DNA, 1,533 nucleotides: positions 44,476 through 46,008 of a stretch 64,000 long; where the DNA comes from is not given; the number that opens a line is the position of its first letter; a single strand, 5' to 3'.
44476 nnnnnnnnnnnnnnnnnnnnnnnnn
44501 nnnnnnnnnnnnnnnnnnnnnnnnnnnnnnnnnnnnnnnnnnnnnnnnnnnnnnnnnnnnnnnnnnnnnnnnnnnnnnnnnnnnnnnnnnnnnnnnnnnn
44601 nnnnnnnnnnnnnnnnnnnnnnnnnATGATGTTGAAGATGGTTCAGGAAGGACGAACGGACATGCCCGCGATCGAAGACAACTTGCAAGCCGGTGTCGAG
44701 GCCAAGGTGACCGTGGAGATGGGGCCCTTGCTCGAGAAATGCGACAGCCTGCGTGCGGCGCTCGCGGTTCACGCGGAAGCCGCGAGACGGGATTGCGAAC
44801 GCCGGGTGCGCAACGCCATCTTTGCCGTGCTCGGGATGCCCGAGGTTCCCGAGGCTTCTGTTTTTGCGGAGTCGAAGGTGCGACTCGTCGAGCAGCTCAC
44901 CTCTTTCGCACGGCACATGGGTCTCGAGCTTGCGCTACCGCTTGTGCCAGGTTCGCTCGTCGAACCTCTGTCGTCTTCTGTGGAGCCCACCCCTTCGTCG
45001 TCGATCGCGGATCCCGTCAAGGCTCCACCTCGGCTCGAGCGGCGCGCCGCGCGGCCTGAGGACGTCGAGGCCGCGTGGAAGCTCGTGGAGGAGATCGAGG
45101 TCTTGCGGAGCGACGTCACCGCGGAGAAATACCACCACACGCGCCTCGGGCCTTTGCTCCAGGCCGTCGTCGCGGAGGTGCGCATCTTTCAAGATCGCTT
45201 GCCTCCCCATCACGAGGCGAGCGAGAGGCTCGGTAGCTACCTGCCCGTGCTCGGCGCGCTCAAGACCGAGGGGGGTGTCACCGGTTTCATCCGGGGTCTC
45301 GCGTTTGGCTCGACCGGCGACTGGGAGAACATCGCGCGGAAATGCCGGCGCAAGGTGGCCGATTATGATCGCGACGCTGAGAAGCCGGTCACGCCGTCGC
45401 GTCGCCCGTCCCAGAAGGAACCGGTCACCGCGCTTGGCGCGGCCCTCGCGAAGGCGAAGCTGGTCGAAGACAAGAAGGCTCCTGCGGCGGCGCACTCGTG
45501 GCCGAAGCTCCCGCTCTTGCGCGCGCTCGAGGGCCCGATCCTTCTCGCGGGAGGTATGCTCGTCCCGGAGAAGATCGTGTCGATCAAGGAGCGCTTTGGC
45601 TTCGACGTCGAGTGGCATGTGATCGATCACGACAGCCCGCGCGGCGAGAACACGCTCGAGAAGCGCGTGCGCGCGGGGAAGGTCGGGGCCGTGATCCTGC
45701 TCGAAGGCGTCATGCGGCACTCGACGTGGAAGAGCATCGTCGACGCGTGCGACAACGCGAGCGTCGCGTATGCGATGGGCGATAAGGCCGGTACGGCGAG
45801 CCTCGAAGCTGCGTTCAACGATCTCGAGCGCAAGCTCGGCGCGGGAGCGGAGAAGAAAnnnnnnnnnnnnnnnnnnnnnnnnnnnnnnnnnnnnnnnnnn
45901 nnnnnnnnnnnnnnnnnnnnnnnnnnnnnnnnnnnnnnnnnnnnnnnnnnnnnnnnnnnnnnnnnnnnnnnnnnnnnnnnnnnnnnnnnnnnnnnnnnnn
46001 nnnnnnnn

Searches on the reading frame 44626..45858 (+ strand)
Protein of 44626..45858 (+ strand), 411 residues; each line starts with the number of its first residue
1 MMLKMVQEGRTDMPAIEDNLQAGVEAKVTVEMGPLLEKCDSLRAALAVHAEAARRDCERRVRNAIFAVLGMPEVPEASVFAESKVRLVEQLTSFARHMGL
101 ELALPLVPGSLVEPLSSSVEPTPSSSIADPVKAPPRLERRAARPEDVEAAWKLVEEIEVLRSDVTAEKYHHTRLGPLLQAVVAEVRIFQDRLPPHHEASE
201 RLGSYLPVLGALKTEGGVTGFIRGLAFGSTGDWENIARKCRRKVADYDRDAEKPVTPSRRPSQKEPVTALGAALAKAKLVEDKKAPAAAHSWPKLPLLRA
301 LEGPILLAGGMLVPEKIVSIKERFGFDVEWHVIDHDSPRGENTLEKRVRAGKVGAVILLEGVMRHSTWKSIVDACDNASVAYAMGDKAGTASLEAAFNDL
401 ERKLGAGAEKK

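Call 15: search_protein_families(library=phrogs, proteins=[window:44626-45858:+], max_evalue=0.001)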
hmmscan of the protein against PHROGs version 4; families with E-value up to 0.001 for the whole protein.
window:44626-45858:+ (411 aa): 0 families

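Call 16: search_protein_families(library=pfam, proteins=[window:44626-45858:+], max_evalue=0.001)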
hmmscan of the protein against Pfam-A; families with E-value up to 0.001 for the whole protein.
window:44626-45858:+ (411 aa): 0 families

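Call 105: search_dna_similar(query=window:44626-45858:+, collection=phages, mode=protein, max_evalue=0.00001, max_rows=8)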
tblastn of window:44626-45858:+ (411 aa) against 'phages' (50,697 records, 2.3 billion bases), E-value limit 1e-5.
No match.
